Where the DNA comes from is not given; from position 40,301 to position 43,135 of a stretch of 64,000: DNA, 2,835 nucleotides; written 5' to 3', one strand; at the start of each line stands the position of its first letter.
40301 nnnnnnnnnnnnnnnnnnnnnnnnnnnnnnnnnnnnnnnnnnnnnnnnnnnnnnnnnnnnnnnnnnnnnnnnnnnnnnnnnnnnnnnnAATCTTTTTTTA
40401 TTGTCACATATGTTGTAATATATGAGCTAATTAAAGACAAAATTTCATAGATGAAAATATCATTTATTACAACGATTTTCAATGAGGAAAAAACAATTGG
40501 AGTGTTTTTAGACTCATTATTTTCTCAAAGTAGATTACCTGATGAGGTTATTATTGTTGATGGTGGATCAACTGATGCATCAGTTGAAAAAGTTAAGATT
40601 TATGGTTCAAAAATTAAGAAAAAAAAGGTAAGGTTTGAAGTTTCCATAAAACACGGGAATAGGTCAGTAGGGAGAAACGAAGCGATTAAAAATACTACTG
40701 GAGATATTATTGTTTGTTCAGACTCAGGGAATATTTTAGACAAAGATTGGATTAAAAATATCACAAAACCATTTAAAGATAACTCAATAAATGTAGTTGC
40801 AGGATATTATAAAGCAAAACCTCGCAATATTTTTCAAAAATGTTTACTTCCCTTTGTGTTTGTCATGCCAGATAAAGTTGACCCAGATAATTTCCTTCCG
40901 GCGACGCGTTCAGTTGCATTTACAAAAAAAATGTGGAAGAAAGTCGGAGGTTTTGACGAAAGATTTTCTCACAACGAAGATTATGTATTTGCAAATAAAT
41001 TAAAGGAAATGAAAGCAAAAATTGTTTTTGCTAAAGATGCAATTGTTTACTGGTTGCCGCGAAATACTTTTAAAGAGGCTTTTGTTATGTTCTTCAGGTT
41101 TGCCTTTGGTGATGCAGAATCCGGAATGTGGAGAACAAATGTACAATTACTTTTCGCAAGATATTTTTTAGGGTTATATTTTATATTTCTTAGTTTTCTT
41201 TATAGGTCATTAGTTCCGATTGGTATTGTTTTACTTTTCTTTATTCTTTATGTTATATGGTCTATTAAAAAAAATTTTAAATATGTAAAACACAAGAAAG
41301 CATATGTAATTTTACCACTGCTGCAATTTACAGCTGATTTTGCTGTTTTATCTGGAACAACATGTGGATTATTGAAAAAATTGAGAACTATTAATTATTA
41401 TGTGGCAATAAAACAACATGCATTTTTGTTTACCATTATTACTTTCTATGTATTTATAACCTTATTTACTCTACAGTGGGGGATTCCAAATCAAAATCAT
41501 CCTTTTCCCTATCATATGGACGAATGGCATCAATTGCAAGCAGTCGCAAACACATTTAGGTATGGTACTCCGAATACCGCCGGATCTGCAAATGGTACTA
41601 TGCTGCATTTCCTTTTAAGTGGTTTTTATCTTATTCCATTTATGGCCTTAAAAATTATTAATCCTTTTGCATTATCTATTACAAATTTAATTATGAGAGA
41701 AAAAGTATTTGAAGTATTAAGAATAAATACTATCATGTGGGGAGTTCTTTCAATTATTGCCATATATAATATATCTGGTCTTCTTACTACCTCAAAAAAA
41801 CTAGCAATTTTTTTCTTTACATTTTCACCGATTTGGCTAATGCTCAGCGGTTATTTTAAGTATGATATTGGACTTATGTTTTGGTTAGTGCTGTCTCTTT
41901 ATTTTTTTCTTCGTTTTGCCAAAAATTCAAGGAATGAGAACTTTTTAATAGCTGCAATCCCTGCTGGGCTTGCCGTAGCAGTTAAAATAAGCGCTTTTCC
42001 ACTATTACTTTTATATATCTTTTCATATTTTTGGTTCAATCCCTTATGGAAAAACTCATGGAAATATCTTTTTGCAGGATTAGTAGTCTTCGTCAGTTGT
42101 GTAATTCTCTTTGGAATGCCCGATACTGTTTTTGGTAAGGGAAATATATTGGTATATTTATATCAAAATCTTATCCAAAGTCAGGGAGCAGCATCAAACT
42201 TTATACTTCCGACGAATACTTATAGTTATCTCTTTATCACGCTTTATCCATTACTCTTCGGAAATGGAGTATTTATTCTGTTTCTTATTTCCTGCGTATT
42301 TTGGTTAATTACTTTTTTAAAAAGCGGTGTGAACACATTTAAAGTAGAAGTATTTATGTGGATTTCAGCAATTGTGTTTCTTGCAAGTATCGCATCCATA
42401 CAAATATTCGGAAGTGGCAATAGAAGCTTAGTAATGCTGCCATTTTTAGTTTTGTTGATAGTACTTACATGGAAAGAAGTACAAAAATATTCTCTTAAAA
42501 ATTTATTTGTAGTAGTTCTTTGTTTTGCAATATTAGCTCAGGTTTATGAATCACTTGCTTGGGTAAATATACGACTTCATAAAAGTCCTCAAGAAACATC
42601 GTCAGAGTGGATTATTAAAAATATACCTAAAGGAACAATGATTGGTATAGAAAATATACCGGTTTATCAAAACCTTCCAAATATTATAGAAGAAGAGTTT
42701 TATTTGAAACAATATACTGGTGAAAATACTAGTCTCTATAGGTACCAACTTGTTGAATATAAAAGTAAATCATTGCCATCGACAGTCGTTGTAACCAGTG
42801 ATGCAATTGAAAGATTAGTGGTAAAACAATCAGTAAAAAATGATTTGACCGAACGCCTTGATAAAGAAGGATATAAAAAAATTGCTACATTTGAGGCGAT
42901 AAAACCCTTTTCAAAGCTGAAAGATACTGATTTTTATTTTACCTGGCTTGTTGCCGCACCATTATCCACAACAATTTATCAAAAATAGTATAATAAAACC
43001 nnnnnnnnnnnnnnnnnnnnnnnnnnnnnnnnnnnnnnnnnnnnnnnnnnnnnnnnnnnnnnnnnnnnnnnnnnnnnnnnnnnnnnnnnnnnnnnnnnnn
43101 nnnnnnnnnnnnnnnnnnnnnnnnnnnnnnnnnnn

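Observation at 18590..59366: Glycan-assembly supercluster of ~41 kb dominated by lipid-linked-sugar (GT-C) chemistry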

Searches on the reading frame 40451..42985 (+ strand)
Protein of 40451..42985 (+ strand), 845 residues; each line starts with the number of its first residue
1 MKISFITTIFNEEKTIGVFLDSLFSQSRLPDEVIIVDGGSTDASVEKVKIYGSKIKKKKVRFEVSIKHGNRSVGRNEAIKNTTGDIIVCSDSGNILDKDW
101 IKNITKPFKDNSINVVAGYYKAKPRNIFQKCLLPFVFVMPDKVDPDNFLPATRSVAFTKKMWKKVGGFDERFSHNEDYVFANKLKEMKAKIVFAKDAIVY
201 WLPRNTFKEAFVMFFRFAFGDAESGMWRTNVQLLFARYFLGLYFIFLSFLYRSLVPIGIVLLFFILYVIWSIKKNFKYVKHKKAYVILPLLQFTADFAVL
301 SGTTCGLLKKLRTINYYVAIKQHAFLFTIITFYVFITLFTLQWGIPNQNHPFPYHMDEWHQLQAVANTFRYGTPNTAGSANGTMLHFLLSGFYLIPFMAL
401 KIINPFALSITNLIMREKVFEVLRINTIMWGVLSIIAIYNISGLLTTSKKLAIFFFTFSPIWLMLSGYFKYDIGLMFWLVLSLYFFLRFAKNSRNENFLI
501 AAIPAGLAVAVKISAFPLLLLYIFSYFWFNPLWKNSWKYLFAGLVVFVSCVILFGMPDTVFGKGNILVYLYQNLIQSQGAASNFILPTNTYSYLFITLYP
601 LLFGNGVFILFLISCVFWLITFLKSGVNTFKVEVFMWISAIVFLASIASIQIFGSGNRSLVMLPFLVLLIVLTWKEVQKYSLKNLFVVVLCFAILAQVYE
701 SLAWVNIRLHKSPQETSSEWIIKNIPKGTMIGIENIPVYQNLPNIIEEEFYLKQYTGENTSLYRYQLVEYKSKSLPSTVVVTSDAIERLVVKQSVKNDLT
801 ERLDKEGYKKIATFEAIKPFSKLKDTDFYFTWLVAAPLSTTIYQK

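Call 6: search_protein_families(library=pfam, proteins=[window:40451-42985:+], max_evalue=0.01)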
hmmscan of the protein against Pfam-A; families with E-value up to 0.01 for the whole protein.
window:40451-42985:+ (845 aa): 5 families
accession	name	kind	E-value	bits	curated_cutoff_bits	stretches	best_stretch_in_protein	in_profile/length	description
PF00535.33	Glycos_transf_2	-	6.2e-21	75.5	23.3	1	4-121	1-117/168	Glycosyl transferase family 2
PF13641.12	Glyco_tranf_2_3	-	1.5e-12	48.5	27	1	3-211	3-221/230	Glycosyltransferase like family 2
PF13231.12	PMT_2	-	2.6e-10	41.2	26.1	1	406-550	8-154/160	Dolichyl-phosphate-mannose-protein mannosyltransferase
PF13506.12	Glyco_transf_21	-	7.1e-05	22.8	21.7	1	79-218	26-173/174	Glycosyl transferase family 21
PF10111.15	Glyco_tranf_2_2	-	9.2e-05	22.5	27.3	1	32-202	31-217/276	Glycosyltransferase like family 2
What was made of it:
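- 40451..42988 (+): GT2–GT-C fusion of 845 aa, a backbone gene. Layout: cytoplasmic GT2 (1-225), a conserved TM hairpin (233-272), then an 11-TM PMT_2 domain with a C-terminal outer domain. Pfam (call 6).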

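Call 10: find_encoding_contigs(protein=window:40451-42985:+, flank=10000, max_places=6)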
Protein window:40451-42985:+ (845 aa): 11 contigs read that carry it; 6 places shown.
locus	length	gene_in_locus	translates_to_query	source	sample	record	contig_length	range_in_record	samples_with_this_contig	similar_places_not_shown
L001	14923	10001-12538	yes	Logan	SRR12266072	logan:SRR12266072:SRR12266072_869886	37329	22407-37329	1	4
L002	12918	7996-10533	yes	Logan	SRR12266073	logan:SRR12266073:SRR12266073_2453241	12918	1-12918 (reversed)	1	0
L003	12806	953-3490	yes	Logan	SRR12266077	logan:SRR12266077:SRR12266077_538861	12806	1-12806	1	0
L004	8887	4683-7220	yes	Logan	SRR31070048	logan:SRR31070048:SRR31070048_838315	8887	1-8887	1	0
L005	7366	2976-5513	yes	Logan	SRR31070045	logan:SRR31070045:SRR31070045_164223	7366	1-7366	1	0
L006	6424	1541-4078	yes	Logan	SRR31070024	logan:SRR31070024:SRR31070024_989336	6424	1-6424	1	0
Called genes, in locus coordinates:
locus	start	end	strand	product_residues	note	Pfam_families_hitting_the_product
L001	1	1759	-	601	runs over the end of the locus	PF10131:PTPS_related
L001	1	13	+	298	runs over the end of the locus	PF05219:DREV (weak), PF13489:Methyltransf_23, PF13847:Methyltransf_31, PF08241:Methyltransf_11, PF08242:Methyltransf_12, PF13649:Methyltransf_25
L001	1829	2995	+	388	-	PF04321:RmlD_sub_bind, PF05368:NmrA, PF01073:3Beta_HSD, PF01370:Epimerase, PF02719:Polysacc_synt_2, PF07993:NAD_binding_4, PF13460:NAD_binding_10, PF16363:GDP_Man_Dehyd, +2 more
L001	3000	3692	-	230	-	PF00535:Glycos_transf_2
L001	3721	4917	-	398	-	PF02350:Epimerase_2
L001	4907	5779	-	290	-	PF01370:Epimerase, PF04321:RmlD_sub_bind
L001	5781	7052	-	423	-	PF08421:Methyltransf_13, PF13489:Methyltransf_23, PF08241:Methyltransf_11, PF08242:Methyltransf_12, PF13649:Methyltransf_25, PF13847:Methyltransf_31 (weak), PF08484:Methyltransf_14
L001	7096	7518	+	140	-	-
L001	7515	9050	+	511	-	-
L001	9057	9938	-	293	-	PF13489:Methyltransf_23, PF07021:MetW (weak), PF08241:Methyltransf_11, PF08242:Methyltransf_12, PF13649:Methyltransf_25, PF13847:Methyltransf_31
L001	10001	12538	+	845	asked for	PF00535:Glycos_transf_2, PF13641:Glyco_tranf_2_3, PF13231:PMT_2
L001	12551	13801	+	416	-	PF01943:Polysacc_synt, PF13440:Polysacc_synt_3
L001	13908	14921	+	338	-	?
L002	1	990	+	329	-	?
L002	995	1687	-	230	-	PF00535:Glycos_transf_2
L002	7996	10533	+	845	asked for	PF00535:Glycos_transf_2, PF13641:Glyco_tranf_2_3, PF13231:PMT_2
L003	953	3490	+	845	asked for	PF00535:Glycos_transf_2, PF13641:Glyco_tranf_2_3, PF13231:PMT_2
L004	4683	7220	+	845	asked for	PF00535:Glycos_transf_2, PF13641:Glyco_tranf_2_3, PF13231:PMT_2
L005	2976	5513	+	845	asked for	PF00535:Glycos_transf_2, PF13641:Glyco_tranf_2_3, PF13231:PMT_2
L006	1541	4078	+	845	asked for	PF00535:Glycos_transf_2, PF13641:Glyco_tranf_2_3, PF13231:PMT_2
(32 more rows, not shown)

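Call 12: search_protein_families(library=ncbifam, proteins=[window:40451-42985:+], max_evalue=0.1)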
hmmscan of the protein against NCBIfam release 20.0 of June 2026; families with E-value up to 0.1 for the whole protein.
window:40451-42985:+ (845 aa): 16 families
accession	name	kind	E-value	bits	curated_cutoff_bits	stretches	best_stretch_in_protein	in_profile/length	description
NF041875.1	EPS_EpsD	equivalog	6.4e-16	58.7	370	1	7-208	5-214/325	exopolysaccharide biosynthesis glycosyltransferase EpsD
TIGR04283.1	glyco_like_mftF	equivalog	5e-12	45.9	182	1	3-198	1-182/221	TIGR04283 family arsenosugar biosynthesis glycosyltransferase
NF007482.0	PRK10073.1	equivalog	4.3e-11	42.4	423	1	2-103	7-105/334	glycosyltransferase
TIGR03965.1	mycofact_glyco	equivalog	6.5e-11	41.8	280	2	11-118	84-189/467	mycofactocin biosynthesis glycosyltransferase MftF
NF010496.0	PRK13915.1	equivalog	6.9e-09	35.2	262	1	2-121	32-156/307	glucosyl-3-phosphoglycerate synthase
TIGR03937.1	PgaC_IcaA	equivalog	1.1e-08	34.5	422.3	1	2-118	46-161/407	poly-beta-1,6-N-acetyl-D-glucosamine synthase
NF038302.1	EPS_HpsE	equivalog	1.2e-08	34.4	300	1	4-113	4-115/307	hormogonium polysaccharide biosynthesis glycosyltransferase HpsE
NF047683.1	TeichurnBiosyTuaG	equivalog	1.5e-07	31.3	400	1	2-102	7-105/252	teichuronic acid biosynthesis protein TuaG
TIGR04242.1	nodulat_NodC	equivalog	8.9e-07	28.2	550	1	6-126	53-174/395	chitooligosaccharide synthase NodC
TIGR03472.1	HpnI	equivalog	3.2e-06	26.2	310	1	79-205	122-256/373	bacteriohopanetetrol glucosamine biosynthesis glycosyltransferase HpnI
NF053739.1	GlytfEpsEBac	equivalog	1.4e-05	24.3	450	1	2-95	2-94/265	glycosyltransferase EpsE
NF041394.1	GtaseAglG_Halo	equivalog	3.1e-05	23.4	440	1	2-191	2-197/304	glucosyl-dolichyl phosphate glucuronosyltransferase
NF038299.1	EPS_HpsN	equivalog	6.7e-05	22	425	1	2-119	2-118/317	hormogonium polysaccharide biosynthesis glycosyltransferase HpsN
NF045692.1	OglycostaseCruG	equivalog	0.0054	15.7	600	1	2-80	42-118/386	2'-O-glycosyltransferase CruG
TIGR04182.1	glyco_TIGR04182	equivalog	0.014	14.8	325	1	8-59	7-56/293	S-layer glycoprotein N-glycosyltransferase AglJ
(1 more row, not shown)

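Call 15: search_solved_structures(query=window:40451-42985:+, max_evalue=1)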
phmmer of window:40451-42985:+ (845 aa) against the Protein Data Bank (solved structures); distinct sequences matched with E-value up to 1: 22.
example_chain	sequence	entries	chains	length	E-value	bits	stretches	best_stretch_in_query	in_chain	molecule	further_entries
5tze_C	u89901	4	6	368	6.4e-07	31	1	1-110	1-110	Glycosyl transferase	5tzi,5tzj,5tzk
5tz8_A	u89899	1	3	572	1.4e-06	30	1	1-109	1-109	Glycosyl transferase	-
7pdo_A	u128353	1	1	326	3.1e-06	28.8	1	3-122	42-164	Glucosyl-3-phosphoglycerate synthase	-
7p5l_A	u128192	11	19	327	3.1e-06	28.8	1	3-122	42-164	Glucosyl-3-phosphoglycerate synthase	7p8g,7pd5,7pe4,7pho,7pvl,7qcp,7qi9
6p61_A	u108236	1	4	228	4.7e-06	28.2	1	3-121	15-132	Glycosyltransferase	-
9omj_A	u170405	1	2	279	7.7e-05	24.2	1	3-53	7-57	Glycosyltransferase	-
9omm_A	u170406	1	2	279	7.8e-05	24.2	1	3-53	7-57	Glycosyltransferase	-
9omh_A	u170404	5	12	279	7.8e-05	24.2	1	3-53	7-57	Glycosyltransferase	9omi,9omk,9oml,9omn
5hea_A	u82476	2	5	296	0.00014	23.3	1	3-115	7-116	Putative glycosyltransferase (GalT1)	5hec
3ckj_A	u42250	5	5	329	0.00027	22.4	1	3-121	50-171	Putative uncharacterized protein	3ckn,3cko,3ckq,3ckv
6yv7_B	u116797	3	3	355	0.0003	22.2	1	3-196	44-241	Glycosyl transferase, family 2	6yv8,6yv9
6yv7_A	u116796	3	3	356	0.0003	22.2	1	3-196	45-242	Glycosyl transferase, family 2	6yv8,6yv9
4y6n_A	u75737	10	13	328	0.00046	21.6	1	3-95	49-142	Glucosyl-3-phosphoglycerate synthase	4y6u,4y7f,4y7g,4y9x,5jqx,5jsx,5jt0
3e25_A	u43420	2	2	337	0.00049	21.5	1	3-95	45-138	Putative uncharacterized protein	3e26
4ddz_A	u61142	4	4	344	0.00051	21.5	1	3-95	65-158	GLUCOSYL-3-PHOSPHOGLYCERATE SYNTHASE (GpgS) | Glucosyl-3-phosphoglycerate synthase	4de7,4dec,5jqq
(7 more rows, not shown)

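Call 18: find_homologous_proteins(query=window:40451-42985:+, max_evalue=0.00001)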
Query window:40451-42985:+ (845 aa): 411 proteins with E <= 0.00001 among 8000 candidates; the best 120 are listed.
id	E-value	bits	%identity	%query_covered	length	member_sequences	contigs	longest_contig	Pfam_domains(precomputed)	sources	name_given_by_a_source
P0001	0.0e+0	1893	100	100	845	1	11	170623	PF13641.13,PF00535.33,PF13231.13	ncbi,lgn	-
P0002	0.0e+0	1150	60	100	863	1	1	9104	PF13506.14,PF13641.13,PF00535.33,PF13231.13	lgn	-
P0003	0.0e+0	1149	59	100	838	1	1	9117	PF13641.13,PF00535.33,PF13231.13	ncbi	-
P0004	0.0e+0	1148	60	100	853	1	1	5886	PF13641.13,PF02366.25,PF00535.33,PF13231.13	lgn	-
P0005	0.0e+0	1137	59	100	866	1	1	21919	PF13641.13,PF00535.33,PF13231.13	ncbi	-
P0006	0.0e+0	1136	59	100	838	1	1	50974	PF13641.13,PF00535.33,PF13231.13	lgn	-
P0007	0.0e+0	1134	59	100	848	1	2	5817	PF13632.13,PF10111.15,PF13506.14,PF13641.13,PF02366.25,PF00535.33,PF13231.13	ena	-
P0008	0.0e+0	1107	59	100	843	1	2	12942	PF13632.13,PF13506.14,PF13641.13,PF02366.25,PF00535.33,PF13231.13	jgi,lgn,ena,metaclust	metaclust:\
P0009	0.0e+0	1102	56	100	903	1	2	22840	PF13641.13,PF00535.33,PF13231.13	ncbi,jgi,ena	-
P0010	0.0e+0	1093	56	100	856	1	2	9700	PF10111.15,PF13641.13,PF00535.33,PF13231.13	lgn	-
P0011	0.0e+0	1089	56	100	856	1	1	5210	PF13632.13,PF10111.15,PF13641.13,PF00535.33,PF13231.13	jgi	jgi:glycosyltransferase involved in cell wall biosynthesis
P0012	0.0e+0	1083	57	100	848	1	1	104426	PF13632.13,PF10111.15,PF13641.13,PF00535.33,PF13231.13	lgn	-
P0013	0.0e+0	1081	57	100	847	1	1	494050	PF13641.13,PF00535.33,PF13231.13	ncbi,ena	-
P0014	0.0e+0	1076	56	100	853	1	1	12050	PF13641.13,PF02366.25,PF00535.33,PF13231.13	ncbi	-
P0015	0.0e+0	1075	57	100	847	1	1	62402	PF10111.15,PF13641.13,PF02366.25,PF00535.33,PF13231.13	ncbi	-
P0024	0.0e+0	1037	55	100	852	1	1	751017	PF13506.14,PF13641.13,PF02366.25,PF00535.33,PF13231.13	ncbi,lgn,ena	-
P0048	2.5e-273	927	50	100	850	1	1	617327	PF10111.15,PF13506.14,PF13641.13,PF00535.33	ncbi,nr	ncbi:MAG: glycosyltransferase [Candidatus Levybacteria bacterium]|nr:glycosyltransferase [Candidatus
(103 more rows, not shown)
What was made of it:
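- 40451..42988 (+): More than 411 homologues; the best 120 are almost all full length (about 5 short fragments) at 44-60% identity (call 18).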

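Call 19: list_cluster_members(proteins=[P0001, P0013, P0024, P0048])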
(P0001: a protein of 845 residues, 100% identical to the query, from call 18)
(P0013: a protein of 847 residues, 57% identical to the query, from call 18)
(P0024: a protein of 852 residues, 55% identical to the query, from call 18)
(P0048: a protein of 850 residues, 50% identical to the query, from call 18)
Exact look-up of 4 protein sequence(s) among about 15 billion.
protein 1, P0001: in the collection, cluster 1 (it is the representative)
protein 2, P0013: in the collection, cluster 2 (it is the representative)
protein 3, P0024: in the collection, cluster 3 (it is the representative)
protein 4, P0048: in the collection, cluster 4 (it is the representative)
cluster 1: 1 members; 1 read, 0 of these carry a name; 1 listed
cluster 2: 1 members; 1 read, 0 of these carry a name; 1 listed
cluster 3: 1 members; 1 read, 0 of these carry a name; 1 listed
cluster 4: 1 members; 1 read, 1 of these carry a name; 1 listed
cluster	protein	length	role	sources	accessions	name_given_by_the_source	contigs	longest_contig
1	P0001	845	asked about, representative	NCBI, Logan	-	-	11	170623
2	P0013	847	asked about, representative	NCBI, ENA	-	-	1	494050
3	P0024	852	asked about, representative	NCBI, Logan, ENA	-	-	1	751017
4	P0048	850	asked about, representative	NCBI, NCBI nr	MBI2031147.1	MAG: glycosyltransferase [Candidatus Levybacteria bacterium] | glycosyltransferase [Candidatus Levybacteria bacterium]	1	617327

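Call 32: find_related_loci(query=A3, collection=genome_contigs, flank=10000)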
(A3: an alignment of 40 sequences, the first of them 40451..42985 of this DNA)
Query A3 (845 aa) in genome_contigs; peptide patterns used: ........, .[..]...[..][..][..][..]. (x = any residue, [..] = any of these).
80 stretches matched a pattern; 71 encode a relative of the query (tblastn E <= 1e-3); 71 distinct loci.
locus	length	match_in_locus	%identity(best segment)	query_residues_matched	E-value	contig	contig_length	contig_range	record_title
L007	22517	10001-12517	57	1-843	0e+0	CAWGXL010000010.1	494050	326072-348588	MAG: uncultured bacterium isolate MFD09206.bin.2.20 genome assembly, contig: contig_853, whole genome shotgun sequence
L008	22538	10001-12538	54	1-845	0e+0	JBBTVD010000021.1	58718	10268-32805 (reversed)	MAG: Patescibacteria group bacterium isolate H14-bin010_1 H14_bin010_1_000000000021, whole genome shotgun sequence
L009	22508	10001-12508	52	1-845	0e+0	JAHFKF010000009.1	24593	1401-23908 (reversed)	MAG: Candidatus Levyibacteriota bacterium isolate nzgw403 NODE_1180_length_24594_cov_3.162056, whole genome shotgun sequ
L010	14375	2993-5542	52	1-845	0e+0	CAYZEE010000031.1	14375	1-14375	MAG TPA_asm: uncultured Gammaproteobacteria bacterium isolate SRP271791_co2_53 genome assembly, contig: NODE_1039_length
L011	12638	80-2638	53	1-845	0e+0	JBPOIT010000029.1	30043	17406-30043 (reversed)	MAG: Candidatus Levyibacteriota bacterium isolate MAG_784 c_000000578630, whole genome shotgun sequence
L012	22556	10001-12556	55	1-845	0e+0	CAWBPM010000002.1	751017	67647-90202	MAG: Candidatus Levybacteria bacterium isolate MFD01476.bin.1.72 genome assembly, contig: contig_44254, whole genome sho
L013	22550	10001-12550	50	1-845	0e+0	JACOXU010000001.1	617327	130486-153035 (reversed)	MAG: Candidatus Levyibacteriota bacterium isolate NC_groundwater_161_Ag_S-0.1um_37_19 S4_GD2017_2_S1_scaffold_10, whole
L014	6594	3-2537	54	60-845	0e+0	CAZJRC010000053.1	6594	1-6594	MAG TPA_asm: uncultured Gammaproteobacteria bacterium isolate binchicken_co251_951 genome assembly, contig: NODE_16666_l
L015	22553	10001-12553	48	1-845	0e+0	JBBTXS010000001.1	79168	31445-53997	MAG: Patescibacteria group bacterium isolate H51-bin091_1 H51_bin091_1_000000000001, whole genome shotgun sequence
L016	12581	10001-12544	49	1-845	0e+0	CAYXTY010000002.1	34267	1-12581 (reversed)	MAG TPA_asm: uncultured Gammaproteobacteria bacterium isolate SRP286056_co1_91 genome assembly, contig: NODE_1347_length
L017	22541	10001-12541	57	1-845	0e+0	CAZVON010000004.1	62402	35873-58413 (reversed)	MAG TPA_asm: uncultured Gammaproteobacteria bacterium isolate SRP269290_co3_805 genome assembly, contig: NODE_352_length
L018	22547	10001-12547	47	1-845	0e+0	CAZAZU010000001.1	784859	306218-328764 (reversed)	MAG TPA_asm: uncultured Gammaproteobacteria bacterium isolate SRP178908_co1_328 genome assembly, contig: NODE_1_length_7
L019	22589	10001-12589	46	1-845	0e+0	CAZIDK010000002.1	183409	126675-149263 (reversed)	MAG TPA_asm: uncultured Gammaproteobacteria bacterium isolate SRP302447_co4_23 genome assembly, contig: NODE_260_length_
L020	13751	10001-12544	46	1-845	0e+0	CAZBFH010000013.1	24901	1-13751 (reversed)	MAG TPA_asm: uncultured Gammaproteobacteria bacterium isolate SRP342105_co2_162 genome assembly, contig: NODE_1985_lengt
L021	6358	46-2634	45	1-845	0e+0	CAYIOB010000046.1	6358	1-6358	MAG TPA_asm: uncultured Gammaproteobacteria bacterium isolate ERP119705_co25_644 genome assembly, contig: NODE_14475_len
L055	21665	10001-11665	39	307-845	5e-116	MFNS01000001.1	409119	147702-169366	MAG: Candidatus Levybacteria bacterium RIFCSPHIGHO2_01_FULL_40_16 rifcsphigho2_01_scaffold_15, whole genome shotgun sequ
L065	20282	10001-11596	39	319-845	5e-107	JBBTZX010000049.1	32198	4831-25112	MAG: Patescibacteria group bacterium isolate H14-bin027_1 H14_bin027_1_000000000049, whole genome shotgun sequence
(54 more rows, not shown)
